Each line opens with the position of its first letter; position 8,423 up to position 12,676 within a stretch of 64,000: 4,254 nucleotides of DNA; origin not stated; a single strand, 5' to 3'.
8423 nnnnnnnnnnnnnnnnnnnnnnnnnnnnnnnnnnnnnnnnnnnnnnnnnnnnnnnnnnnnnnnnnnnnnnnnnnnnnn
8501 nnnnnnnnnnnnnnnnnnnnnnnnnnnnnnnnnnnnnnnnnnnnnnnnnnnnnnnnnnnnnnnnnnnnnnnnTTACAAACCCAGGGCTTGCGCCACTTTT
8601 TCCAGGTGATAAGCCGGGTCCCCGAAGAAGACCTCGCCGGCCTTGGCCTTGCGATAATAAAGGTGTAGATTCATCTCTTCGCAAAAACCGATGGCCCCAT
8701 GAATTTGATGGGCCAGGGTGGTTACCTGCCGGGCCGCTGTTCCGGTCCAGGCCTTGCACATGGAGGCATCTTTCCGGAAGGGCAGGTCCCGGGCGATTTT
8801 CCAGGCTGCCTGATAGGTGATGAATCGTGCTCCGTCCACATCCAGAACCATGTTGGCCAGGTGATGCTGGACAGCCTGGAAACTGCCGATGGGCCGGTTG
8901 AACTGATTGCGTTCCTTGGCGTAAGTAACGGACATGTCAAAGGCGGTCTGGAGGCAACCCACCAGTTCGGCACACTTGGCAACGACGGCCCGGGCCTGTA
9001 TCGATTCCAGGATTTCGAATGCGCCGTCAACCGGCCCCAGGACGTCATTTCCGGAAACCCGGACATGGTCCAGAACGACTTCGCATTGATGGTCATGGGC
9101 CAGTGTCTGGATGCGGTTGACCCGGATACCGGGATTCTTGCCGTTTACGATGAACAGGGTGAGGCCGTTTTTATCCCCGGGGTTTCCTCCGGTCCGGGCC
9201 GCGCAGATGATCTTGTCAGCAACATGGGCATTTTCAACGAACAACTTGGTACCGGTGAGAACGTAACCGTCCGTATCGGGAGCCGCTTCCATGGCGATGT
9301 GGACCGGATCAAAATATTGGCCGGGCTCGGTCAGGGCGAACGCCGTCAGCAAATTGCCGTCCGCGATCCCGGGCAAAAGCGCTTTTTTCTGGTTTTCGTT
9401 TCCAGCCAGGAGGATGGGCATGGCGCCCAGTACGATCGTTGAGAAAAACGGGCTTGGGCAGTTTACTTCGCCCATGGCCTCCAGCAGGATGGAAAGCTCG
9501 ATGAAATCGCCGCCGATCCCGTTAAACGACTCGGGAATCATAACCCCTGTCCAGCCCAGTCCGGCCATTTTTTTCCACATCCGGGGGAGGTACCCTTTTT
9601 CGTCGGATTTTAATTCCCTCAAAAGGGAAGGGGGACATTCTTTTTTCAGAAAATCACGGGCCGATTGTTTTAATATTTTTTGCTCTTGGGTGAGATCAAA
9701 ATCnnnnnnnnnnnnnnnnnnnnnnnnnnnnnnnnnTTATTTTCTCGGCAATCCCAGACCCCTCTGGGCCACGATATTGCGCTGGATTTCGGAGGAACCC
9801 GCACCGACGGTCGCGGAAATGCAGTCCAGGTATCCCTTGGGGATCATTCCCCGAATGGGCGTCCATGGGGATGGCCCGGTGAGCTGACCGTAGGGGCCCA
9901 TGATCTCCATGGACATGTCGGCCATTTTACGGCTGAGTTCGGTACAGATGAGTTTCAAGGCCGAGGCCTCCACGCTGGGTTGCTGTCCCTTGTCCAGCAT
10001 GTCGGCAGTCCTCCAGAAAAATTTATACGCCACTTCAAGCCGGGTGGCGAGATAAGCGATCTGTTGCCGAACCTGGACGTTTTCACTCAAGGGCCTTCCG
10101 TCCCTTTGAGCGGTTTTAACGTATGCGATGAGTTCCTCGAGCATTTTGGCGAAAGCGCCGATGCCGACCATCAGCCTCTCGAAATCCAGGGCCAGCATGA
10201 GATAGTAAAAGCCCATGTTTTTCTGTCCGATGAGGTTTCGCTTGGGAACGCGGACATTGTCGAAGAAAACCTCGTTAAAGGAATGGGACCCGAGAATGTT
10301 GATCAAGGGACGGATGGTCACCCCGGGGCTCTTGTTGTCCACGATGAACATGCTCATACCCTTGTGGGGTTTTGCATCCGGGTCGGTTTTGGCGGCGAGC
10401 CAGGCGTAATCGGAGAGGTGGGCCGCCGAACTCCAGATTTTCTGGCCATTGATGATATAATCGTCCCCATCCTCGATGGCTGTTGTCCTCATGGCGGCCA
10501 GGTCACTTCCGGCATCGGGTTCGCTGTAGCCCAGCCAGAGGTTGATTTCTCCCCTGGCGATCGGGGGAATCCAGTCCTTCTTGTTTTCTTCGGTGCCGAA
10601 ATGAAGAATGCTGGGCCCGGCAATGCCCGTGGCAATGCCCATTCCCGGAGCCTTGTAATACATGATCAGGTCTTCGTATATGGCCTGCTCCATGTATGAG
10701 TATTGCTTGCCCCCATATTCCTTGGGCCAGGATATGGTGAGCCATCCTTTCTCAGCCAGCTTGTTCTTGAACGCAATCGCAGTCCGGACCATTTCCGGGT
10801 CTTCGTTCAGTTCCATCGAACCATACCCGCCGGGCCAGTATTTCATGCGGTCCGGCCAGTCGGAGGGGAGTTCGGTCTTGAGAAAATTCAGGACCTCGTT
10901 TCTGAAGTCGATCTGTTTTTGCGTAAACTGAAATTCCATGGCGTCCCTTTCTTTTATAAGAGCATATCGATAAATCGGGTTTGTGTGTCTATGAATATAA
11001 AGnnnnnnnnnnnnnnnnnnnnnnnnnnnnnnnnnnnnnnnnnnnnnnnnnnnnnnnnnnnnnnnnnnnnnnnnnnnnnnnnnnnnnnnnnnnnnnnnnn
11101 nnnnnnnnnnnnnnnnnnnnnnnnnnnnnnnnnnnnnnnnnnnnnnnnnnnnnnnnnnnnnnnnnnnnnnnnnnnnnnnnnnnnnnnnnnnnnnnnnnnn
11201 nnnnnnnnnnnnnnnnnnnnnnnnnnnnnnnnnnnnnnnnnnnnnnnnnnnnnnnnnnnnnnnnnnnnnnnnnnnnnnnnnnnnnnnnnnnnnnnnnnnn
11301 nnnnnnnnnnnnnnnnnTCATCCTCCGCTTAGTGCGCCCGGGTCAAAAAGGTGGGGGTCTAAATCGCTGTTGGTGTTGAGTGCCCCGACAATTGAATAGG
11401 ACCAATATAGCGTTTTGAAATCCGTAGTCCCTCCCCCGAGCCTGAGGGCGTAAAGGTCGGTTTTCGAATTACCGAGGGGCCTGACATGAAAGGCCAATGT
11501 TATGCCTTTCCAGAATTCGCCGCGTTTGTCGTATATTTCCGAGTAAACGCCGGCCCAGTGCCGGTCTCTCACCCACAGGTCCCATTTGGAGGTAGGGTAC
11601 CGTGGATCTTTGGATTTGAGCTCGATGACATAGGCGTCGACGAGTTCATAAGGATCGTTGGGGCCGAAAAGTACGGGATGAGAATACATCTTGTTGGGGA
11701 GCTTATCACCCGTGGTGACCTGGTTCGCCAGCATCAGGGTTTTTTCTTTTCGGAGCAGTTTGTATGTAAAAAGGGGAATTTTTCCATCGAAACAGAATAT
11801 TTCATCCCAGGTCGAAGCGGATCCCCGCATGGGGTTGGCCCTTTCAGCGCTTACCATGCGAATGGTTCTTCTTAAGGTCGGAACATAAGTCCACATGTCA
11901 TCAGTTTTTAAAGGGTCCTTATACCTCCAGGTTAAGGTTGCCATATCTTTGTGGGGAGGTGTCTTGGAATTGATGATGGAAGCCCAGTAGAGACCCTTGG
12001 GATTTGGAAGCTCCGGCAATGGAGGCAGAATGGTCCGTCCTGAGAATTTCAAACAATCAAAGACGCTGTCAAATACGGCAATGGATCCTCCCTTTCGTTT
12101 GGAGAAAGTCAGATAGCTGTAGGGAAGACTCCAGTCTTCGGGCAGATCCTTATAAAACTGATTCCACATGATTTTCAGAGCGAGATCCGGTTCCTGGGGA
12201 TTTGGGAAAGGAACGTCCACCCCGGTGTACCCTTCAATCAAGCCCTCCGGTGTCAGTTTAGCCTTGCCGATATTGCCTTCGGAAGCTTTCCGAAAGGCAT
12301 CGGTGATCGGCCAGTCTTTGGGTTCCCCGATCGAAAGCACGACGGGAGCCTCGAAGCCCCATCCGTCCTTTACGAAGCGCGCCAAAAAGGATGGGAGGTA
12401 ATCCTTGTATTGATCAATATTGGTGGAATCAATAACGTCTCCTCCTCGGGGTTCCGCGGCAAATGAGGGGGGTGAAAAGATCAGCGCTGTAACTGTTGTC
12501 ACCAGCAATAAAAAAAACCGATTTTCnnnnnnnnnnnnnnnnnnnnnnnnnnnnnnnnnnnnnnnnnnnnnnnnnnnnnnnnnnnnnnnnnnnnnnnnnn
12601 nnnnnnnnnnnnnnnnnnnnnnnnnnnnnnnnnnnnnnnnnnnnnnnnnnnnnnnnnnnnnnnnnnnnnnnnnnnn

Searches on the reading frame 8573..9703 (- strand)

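Call 60: search_protein_families(library=pfam, proteins=[window:8573-9703:-], max_evalue=0.0001)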
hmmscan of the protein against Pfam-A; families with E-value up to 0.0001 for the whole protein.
window:8573-9703:- (376 aa): 4 families
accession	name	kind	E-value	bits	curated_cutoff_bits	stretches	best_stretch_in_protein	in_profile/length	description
PF00441.29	Acyl-CoA_dh_1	-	1.3e-31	110.2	22.4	1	244-374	19-149/150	Acyl-CoA dehydrogenase, C-terminal domain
PF02771.21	Acyl-CoA_dh_N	-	8.6e-23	81.3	22.9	1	5-116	1-112/113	Acyl-CoA dehydrogenase, N-terminal domain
PF02770.24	Acyl-CoA_dh_M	-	1e-15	58.1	33.3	1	121-214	1-97/97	Acyl-CoA dehydrogenase, middle domain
PF08028.16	Acyl-CoA_dh_2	-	3.4e-11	44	22.7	1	244-359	4-129/134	Acyl-CoA dehydrogenase, C-terminal domain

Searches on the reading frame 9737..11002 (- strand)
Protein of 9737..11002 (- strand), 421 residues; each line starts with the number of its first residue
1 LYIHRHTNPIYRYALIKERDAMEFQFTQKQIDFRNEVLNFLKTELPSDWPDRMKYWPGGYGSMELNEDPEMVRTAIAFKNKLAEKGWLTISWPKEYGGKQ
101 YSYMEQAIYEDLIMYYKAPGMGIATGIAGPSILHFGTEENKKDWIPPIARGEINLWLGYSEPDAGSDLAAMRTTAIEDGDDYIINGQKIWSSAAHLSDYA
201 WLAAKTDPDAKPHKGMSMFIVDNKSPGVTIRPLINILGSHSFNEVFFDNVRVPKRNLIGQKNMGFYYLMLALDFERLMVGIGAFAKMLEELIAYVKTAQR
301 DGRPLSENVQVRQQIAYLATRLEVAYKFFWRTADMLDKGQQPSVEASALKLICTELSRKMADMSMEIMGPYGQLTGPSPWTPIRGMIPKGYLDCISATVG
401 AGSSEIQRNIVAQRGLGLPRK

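Call 10: search_protein_families(library=pfam, proteins=[window:9737-11002:-], max_evalue=0.001)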
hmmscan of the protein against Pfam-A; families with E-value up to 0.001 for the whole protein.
window:9737-11002:- (421 aa): 4 families
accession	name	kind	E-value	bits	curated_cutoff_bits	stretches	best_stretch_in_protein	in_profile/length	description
PF00441.29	Acyl-CoA_dh_1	-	5.6e-30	104.9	22.4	1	262-415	1-149/150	Acyl-CoA dehydrogenase, C-terminal domain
PF02770.24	Acyl-CoA_dh_M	-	1.1e-22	80.5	33.3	1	158-250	3-97/97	Acyl-CoA dehydrogenase, middle domain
PF02771.21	Acyl-CoA_dh_N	-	1.4e-16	61.3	22.9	1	78-152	36-113/113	Acyl-CoA dehydrogenase, N-terminal domain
PF08028.16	Acyl-CoA_dh_2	-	5.1e-05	24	22.7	1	279-374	6-111/134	Acyl-CoA dehydrogenase, C-terminal domain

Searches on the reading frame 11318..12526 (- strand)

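Call 10: search_protein_families(library=pfam, proteins=[window:11318-12526:-], max_evalue=0.001)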
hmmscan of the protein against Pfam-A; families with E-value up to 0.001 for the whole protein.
window:11318-12526:- (402 aa): 2 families
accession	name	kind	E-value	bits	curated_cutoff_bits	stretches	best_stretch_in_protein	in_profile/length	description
PF07044.18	DUF1329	-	1.3e-34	120.6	23.1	1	31-342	1-308/368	Protein of unknown function (DUF1329)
PF17131.11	LolA_like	-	4.8e-15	56.1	30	1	188-345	10-134/184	Outer membrane lipoprotein-sorting protein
